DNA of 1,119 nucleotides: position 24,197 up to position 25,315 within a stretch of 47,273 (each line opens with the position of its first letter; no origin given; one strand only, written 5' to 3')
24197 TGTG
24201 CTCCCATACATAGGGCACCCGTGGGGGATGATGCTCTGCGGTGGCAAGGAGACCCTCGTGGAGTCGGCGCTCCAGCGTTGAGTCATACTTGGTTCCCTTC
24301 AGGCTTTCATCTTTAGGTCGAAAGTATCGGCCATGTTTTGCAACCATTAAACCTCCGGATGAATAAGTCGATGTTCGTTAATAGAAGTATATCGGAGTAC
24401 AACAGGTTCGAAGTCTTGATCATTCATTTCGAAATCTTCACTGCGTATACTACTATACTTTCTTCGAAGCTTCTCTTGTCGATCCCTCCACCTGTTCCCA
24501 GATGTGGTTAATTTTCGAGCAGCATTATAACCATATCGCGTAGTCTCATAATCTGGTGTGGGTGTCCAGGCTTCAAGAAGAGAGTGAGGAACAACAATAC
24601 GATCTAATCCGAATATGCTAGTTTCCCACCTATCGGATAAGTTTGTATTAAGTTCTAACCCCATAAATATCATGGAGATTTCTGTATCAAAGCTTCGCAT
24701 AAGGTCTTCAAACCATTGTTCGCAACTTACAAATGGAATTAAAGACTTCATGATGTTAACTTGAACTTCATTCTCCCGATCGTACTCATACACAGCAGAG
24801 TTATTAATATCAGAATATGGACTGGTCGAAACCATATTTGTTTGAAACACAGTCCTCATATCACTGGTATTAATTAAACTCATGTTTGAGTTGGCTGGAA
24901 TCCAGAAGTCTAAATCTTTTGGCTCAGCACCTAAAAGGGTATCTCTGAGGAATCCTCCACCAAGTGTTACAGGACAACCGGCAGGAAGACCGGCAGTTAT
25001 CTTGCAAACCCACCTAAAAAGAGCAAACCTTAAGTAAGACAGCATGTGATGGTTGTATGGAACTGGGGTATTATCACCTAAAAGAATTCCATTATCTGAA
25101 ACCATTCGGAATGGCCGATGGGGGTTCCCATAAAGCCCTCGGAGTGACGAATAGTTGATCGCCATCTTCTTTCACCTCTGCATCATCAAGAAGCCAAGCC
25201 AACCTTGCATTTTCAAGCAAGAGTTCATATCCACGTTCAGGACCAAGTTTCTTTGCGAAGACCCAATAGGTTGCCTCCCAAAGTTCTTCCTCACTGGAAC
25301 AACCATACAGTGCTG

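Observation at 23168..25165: Possible tRNA 3'-end repair module: AT-rich CCA/polyA-polymerase-type nucleotidyltransferase next to a calcineurin-like phosphoesterase, flanking endonuclease I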

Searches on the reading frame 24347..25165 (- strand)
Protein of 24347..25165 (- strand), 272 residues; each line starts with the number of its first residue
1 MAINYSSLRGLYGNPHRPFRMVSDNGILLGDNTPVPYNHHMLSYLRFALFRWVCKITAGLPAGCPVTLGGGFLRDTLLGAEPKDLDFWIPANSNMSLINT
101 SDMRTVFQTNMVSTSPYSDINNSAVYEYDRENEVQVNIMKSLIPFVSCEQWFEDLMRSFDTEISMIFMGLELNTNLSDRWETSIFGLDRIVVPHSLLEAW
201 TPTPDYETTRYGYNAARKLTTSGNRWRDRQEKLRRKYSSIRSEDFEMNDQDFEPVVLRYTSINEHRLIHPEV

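Call 3: search_protein_families(library=pfam, proteins=[window:24347-25165:-], max_evalue=1)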
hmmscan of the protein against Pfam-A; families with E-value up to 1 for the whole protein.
window:24347-25165:- (272 aa): 2 families
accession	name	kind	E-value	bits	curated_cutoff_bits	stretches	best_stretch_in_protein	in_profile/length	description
PF01743.26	PolyA_pol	-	0.00092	20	23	1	68-96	3-31/126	Poly A polymerase head domain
PF03458.18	Gly_transporter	-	0.28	11.5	23.5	1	63-82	33-53/78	Glycine transporter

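Call 4: search_protein_families(library=phrogs, proteins=[window:24347-25165:-], max_evalue=0.01)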
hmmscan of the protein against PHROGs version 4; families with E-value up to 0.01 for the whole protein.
window:24347-25165:- (272 aa): 2 families
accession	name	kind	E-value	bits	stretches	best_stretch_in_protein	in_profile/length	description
phrog_1614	-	DNA, RNA and nucleotide metabolism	3.6e-10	41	1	66-236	37-207/268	nucleotidyltransferase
phrog_7967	-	unknown function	5.5e-05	23.1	1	66-115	30-76/329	-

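Call 6: search_dna_similar(query=window:24347-25165:-, collection=phages, mode=protein, max_rows=40, max_evalue=0.001)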
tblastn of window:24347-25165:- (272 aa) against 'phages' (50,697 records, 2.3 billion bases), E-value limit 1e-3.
Records with a match: 5; places in all: 5; records where one place covers at least 80% of the query: 3.
Best place of each record, by identity: <60% 5.
By first word of the organism name: Pseudomonas 5.
By host as written in the record: Pseudomonas syringae USA0011 2; Pseudomonas sp. CT12 2; Pseudomonas syringae P3.01.09C09 1.
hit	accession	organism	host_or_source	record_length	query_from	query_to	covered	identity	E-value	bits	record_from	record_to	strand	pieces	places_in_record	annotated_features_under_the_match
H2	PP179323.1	Pseudomonas phage Lyrsu01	Pseudomonas syringae USA0011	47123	11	262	93%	27.1%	8e-23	103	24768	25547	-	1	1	hypothetical protein | exonuclease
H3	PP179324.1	Pseudomonas phage Lyrsu02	Pseudomonas syringae USA0011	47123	11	262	93%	27.1%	8e-23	103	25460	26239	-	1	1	hypothetical protein | exonuclease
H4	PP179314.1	Pseudomonas phage Lyrsu03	Pseudomonas syringae P3.01.09C09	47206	11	262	93%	27.1%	8e-23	103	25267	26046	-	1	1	hypothetical protein | exonuclease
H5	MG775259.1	Pseudomonas phage Bjorn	Pseudomonas sp. CT12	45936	12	169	58%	29.4%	1e-16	85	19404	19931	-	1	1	hypothetical protein | exonuclease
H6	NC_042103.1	Pseudomonas phage Bjorn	Pseudomonas sp. CT12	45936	12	169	58%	29.4%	1e-16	85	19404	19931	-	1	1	hypothetical protein | exonuclease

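Call 7: get_annotated_region(hit=H2, flank=5000)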
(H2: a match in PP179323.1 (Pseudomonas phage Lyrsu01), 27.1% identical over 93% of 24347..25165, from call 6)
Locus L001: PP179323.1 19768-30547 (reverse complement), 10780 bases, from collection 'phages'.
description: Pseudomonas phage Lyrsu01, complete genome.
organism: Pseudomonas phage Lyrsu01 (NCBI taxid 3138538)
taxonomy: Viruses
host: Pseudomonas syringae USA0011; source: apricot soil; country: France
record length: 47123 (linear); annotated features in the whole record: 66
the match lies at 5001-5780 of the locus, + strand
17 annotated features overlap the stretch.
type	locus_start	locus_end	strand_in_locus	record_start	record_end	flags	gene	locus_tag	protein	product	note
CDS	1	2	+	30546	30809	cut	-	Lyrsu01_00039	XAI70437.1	hypothetical protein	-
CDS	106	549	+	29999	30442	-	-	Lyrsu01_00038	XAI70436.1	hypothetical protein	-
CDS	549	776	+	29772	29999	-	-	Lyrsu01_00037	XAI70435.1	hypothetical protein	-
CDS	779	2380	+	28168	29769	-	-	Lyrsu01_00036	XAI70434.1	DNA polymerase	[Pseudomonas phage Bjorn]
CDS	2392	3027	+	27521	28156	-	-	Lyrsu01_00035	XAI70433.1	hypothetical protein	-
CDS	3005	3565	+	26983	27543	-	-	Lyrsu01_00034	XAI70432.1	hypothetical protein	-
CDS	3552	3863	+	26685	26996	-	-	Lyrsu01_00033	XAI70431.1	hypothetical protein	-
CDS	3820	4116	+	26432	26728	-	-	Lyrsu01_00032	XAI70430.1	hypothetical protein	-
CDS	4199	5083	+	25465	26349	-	-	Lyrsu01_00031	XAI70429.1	exonuclease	[Pseudomonas phage Bjorn]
CDS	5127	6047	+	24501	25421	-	-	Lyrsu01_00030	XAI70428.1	hypothetical protein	-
CDS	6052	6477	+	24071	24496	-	-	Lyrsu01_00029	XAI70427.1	endonuclease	[Pseudomonas phage Bjorn]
CDS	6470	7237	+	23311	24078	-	-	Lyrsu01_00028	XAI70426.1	constituent protein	[Pseudomonas phage PaP4]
CDS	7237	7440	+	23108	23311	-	-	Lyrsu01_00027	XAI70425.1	hypothetical protein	-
CDS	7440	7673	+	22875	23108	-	-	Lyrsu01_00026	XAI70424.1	hypothetical protein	-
CDS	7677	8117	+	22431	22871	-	-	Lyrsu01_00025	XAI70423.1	hypothetical protein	-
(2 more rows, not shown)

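Call 8: get_annotated_region(hit=H5, flank=5000)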
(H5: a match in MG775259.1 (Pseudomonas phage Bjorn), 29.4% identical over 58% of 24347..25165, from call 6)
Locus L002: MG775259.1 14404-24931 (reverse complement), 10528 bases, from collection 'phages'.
description: Pseudomonas phage Bjorn, complete genome.
organism: Pseudomonas phage Bjorn (NCBI taxid 2079288)
taxonomy: Viruses; Duplodnaviria; Heunggongvirae; Uroviricota; Caudoviricetes; Bjornvirus; Bjornvirus bjorn
host: Pseudomonas sp. CT12; source: Plant compost; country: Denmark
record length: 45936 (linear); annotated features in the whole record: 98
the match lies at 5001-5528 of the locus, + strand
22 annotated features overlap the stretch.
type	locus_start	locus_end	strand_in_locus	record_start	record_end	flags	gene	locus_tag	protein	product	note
CDS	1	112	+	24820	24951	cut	-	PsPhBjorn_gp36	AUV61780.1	hypothetical protein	Gp36; orf36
CDS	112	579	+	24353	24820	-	-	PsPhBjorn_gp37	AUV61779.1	hypothetical protein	Gp37; orf37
CDS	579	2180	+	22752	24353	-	-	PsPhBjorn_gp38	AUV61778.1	DNA polymerase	Gp38; orf38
regulatory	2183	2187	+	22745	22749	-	-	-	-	ribosome_binding_site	-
CDS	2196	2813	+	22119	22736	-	-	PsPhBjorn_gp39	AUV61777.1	hypothetical protein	Gp39; orf39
CDS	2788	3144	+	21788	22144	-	-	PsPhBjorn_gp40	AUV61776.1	hypothetical protein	Gp40; orf40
CDS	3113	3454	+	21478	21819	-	-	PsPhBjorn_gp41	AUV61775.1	hypothetical protein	Gp41; orf41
CDS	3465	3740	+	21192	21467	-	-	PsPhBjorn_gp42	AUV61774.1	hypothetical protein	Gp42; orf42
CDS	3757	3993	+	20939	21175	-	-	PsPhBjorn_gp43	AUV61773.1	hypothetical protein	Gp43; orf43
CDS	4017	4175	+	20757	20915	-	-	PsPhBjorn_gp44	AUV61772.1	hypothetical protein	Gp44; orf44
CDS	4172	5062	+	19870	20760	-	-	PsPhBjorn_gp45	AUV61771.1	exonuclease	Gp45; orf45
CDS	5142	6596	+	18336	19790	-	-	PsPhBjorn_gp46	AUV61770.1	hypothetical protein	Gp46; orf46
CDS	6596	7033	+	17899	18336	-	-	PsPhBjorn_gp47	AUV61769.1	endonuclease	Gp47; orf47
CDS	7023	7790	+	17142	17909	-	-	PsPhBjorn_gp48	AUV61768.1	hypothetical protein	Gp48; orf48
CDS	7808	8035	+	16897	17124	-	-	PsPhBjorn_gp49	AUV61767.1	hypothetical protein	Gp49; orf49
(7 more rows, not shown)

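Call 10: find_homologous_proteins(query=window:24347-25165:-, max_evalue=0.001)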
Query window:24347-25165:- (272 aa): 1 proteins with E <= 0.001 among 459 candidates.
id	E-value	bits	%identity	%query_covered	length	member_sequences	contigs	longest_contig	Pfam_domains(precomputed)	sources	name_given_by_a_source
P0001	1.3e-165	568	98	93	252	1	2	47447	-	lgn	-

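Call 13: search_protein_families(library=ncbifam, proteins=[window:24347-25165:-], max_evalue=1)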
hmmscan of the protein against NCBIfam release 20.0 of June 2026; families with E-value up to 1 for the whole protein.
window:24347-25165:- (272 aa): 1 family
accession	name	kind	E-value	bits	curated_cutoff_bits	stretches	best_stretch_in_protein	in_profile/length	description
TIGR01942.1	pcnB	subfamily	0.07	11.9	305.65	1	62-88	28-54/425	polynucleotide adenylyltransferase PcnB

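Call 14: search_protein_families(library=padloc, proteins=[window:24347-25165:-], max_evalue=1)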
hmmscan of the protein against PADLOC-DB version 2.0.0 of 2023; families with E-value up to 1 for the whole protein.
window:24347-25165:- (272 aa): 0 families

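Call 15: search_solved_structures(query=window:24347-25165:-, max_evalue=10, show_alignments=3)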
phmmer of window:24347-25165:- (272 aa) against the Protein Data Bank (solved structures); distinct sequences matched with E-value up to 10: 1.
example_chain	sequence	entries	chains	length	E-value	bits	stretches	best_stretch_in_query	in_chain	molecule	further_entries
1r3b_A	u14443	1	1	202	0.4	13.5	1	59-132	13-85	MOB1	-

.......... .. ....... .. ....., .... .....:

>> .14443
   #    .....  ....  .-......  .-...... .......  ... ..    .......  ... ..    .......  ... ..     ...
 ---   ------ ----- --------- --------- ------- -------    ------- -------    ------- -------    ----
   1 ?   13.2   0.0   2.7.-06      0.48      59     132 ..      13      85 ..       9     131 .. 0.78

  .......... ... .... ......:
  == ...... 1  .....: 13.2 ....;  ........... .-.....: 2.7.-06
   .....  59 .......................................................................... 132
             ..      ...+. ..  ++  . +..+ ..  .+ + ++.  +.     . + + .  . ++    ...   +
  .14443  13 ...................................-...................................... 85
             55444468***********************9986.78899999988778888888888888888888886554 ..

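Call 19: predict_structure(protein=window:24347-25165:-)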
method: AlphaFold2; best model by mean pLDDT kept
length: 272 residues; sequences in the alignment: 1
mean_pLDDT: 30.8   pTM: 0.21
mean pLDDT of the five models: 30.8, 26.8, 26.5, 26.0, 25.8
residues with pLDDT >= 90: 0; 70-90: 0; 50-70: 0; < 50: 272
segments of 3 or more residues with pLDDT < 50: 1-272
pLDDT, mean of each block of 10 residues (from residue 1): 27 33 32 33 42 41 33 34 29 25 26 26 26 25 30 35 29 28 27 29 30 30 36 37 33 27 27 28
secondary structure, 60 per line:
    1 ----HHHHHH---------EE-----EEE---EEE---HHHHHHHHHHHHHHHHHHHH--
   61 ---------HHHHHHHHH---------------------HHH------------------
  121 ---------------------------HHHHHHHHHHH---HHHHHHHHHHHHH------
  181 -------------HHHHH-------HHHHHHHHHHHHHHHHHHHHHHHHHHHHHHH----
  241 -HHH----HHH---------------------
elements in order: H5-10 E27-29 E33-35 H39-58 H70-78 H148-158 H162-174 H194-198 H206-236

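Call 20: search_protein_representatives(protein=window:24347-25165:-)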
Query: 272 residues. Proteins with E-value up to 0.001 (for the whole library): 31; up to 1e-10: 18; up to 1e-30: 1. The best 31 are listed.
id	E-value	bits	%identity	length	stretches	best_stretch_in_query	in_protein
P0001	4.0e-166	567.8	98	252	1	21-272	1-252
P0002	7.5e-29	117.6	36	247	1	56-258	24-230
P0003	1.5e-20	90.3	38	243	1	68-241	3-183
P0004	2.6e-18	83.0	33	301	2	15-115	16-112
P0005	4.3e-18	82.3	40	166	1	10-158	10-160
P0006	4.8e-18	82.1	37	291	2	96-239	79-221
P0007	5.4e-18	82.0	34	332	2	9-106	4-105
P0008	4.5e-17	78.9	36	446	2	42-93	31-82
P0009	8.8e-15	71.4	35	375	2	10-96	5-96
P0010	1.0e-14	71.2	33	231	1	68-265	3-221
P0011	3.1e-14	69.6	38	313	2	57-94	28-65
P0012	1.2e-12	64.5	43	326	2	58-94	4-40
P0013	2.1e-12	63.6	41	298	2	57-99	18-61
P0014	2.3e-12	63.5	37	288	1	60-250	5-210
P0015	1.1e-11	61.3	31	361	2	9-113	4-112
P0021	2.0e-10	57.1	31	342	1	64-238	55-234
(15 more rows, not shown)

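Call 22: search_solved_structures(query=A1, max_evalue=10, show_alignments=4)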
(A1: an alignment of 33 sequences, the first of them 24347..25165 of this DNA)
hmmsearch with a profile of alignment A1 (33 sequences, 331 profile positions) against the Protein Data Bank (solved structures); distinct sequences matched with E-value up to 10: 12.
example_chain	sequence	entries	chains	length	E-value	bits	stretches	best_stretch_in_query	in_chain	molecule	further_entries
9kma_A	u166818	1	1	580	0.056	15.7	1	44-106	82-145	Polynucleotide adenylyltransferase family protein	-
3h37_A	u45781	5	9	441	0.058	15.7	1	43-68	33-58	TRNA nucleotidyl transferase-related protein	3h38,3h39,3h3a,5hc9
4nbc_A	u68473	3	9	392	0.24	13.6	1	48-115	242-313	Terminal oxygenase component of carbazole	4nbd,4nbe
1ww9_A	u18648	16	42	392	0.27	13.5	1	48-115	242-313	terminal oxygenase component of carbazole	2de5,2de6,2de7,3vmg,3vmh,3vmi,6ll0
4nbf_A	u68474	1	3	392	0.3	13.4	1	48-115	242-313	Terminal oxygenase component of carbazole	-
4nbg_A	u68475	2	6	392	0.38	13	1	48-115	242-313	Terminal oxygenase component of carbazole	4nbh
6ibp_A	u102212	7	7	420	0.43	12.8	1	34-68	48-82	CCA-adding enzyme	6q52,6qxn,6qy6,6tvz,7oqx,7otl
7otr_A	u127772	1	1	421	0.43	12.8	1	34-68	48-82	CCA-adding protein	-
4nb9_A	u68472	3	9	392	0.88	11.8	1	48-115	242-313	Terminal oxygenase component of carbazole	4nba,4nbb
4x4w_A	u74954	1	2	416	1.2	11.3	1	48-68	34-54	CCA tRNA nucleotidyltransferase 1, mitochondrial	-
1ou5_A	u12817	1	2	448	1.3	11.3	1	47-68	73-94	tRNA CCA-adding enzyme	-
8cbm_E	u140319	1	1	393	1.3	11.3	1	49-68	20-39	CCA tRNA nucleotidyltransferase 1, mitochondrial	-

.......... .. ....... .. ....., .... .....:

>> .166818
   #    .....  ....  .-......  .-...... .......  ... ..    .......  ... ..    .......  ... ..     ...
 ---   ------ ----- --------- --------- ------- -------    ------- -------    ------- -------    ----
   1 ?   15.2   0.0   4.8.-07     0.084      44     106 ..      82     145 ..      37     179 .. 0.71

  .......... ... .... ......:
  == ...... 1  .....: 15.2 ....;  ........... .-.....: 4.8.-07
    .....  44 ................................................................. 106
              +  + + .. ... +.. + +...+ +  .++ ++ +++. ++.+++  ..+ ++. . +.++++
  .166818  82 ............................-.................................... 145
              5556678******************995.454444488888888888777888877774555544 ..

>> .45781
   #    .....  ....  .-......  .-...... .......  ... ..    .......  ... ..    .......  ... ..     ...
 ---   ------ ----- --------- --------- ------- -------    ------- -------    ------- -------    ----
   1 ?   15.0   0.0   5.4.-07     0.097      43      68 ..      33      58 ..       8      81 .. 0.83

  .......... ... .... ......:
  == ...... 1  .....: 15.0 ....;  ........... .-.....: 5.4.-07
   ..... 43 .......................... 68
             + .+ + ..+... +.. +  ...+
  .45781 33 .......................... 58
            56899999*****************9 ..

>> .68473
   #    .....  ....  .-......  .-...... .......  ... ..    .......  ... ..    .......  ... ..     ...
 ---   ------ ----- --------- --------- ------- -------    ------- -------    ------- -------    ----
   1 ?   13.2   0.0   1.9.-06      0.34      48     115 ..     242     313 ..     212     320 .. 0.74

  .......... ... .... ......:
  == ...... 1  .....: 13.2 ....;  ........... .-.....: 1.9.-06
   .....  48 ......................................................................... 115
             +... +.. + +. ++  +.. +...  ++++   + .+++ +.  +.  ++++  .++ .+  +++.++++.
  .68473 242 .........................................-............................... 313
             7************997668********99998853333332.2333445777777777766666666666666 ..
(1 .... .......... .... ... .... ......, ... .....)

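Call 23: search_protein_families(library=pfam, alignment_id=A1, max_evalue=0.1)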
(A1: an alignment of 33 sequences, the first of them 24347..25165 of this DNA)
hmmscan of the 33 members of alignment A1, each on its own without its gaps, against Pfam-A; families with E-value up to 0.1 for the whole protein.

A. member 1, window:24347-25165:- (272 aa): 1 family
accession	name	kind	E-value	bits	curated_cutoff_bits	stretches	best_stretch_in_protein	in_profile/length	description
PF01743.26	PolyA_pol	-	0.00092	20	23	1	68-96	3-31/126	Poly A polymerase head domain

B. families by the number of members that match (of 33 scanned): 6 families
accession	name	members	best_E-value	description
PF01743.26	PolyA_pol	20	0.00092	Poly A polymerase head domain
PF08298.17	AAA_PrkA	1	8e-05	PrkA AAA domain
PF02260.25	FATC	1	0.033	FATC domain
PF09597.18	SAM_Ribosomal_mS41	1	0.057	Small ribosomal subunit protein mS41 SAM domain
PF07007.17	LprI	1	0.064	Lysozyme inhibitor LprI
PF20953.2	Caud_bapl16_3rd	1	0.075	Phage tail base-plate attachment protein C-terminal insertion domain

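Call 24: find_homologous_proteins(query=A1, max_evalue=0.001)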
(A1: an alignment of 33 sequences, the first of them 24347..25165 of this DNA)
Query A1 (33 sequences) (272 aa, profile of the alignment): 13 proteins with E <= 0.001 among 8000 candidates.
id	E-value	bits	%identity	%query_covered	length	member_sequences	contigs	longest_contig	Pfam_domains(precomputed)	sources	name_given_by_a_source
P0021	4.2e-90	320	26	64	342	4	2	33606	PF26128.2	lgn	-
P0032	1.3e-89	319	26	91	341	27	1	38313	PF26128.2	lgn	-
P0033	7.8e-88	313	26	64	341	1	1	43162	PF26128.2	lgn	-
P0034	1.2e-87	312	26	96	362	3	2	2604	PF26128.2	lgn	-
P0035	7.2e-87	310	26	66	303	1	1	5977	-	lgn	-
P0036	1.2e-86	309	26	66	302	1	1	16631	-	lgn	-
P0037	1.2e-86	309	26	76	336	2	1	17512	PF26128.2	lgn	-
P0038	1.6e-86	308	26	76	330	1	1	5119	PF26128.2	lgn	-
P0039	2.2e-84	301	32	67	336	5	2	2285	-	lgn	-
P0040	3.8e-81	291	29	67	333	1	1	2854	-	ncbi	-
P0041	4.6e-81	291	32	66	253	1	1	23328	-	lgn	-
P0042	9.2e-81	290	32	70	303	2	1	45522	-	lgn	-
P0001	1.8e-60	223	98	93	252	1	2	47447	-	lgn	-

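Call 25: search_protein_families(library=pfam, proteins=[P0021, P0032, P0034, P0040], max_evalue=0.1)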
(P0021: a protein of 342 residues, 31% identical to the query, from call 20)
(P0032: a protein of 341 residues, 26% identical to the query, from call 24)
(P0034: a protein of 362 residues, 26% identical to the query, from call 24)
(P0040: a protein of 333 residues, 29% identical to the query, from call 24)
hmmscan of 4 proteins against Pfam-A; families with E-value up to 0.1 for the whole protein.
P0021 (342 aa): 1 family
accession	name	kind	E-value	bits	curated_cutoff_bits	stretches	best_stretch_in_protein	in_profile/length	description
PF01743.26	PolyA_pol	-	0.0025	18.6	23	1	59-82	3-26/126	Poly A polymerase head domain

P0032 (341 aa): 1 family
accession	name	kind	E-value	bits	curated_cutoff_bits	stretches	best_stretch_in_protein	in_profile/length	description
PF01743.26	PolyA_pol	-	0.0022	18.8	23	1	58-81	3-26/126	Poly A polymerase head domain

P0034 (362 aa): 1 family
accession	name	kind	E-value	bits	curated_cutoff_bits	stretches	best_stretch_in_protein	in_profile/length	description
PF01743.26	PolyA_pol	-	0.0034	18.2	23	1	79-102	3-26/126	Poly A polymerase head domain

P0040 (333 aa): 1 family
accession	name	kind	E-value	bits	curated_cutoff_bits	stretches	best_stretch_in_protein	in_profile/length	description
PF01743.26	PolyA_pol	-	0.044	14.6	23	1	58-79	3-24/126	Poly A polymerase head domain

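Call 37: predict_structure(alignment_id=A4)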
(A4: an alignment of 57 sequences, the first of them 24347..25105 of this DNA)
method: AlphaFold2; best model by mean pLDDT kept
length: 252 residues; sequences in the alignment: 57
mean_pLDDT: 83.6   pTM: 0.83
mean pLDDT of the five models: 83.6, 82.6, 82.3, 81.6, 81.1
residues with pLDDT >= 90: 95; 70-90: 114; 50-70: 42; < 50: 1
segments of 3 or more residues with pLDDT < 50: none
pLDDT, mean of each block of 10 residues (from residue 1): 77 62 89 94 94 87 93 92 90 64 93 94 95 91 91 65 74 88 71 85 87 82 70 89 81 70
secondary structure, 60 per line:
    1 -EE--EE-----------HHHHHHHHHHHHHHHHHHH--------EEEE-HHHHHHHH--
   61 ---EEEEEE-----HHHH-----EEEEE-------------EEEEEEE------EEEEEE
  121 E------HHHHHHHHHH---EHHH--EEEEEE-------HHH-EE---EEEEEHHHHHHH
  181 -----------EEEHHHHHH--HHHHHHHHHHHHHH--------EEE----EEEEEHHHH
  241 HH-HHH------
elements in order: H19-37 E46-49 H51-58 E64-69 H75-78 E84-88 E102-108 E115-121 H128-137 E147-152 E169-173 H174-180 E192-194 H195-200 H203-216 E225-227 E232-236 H237-242
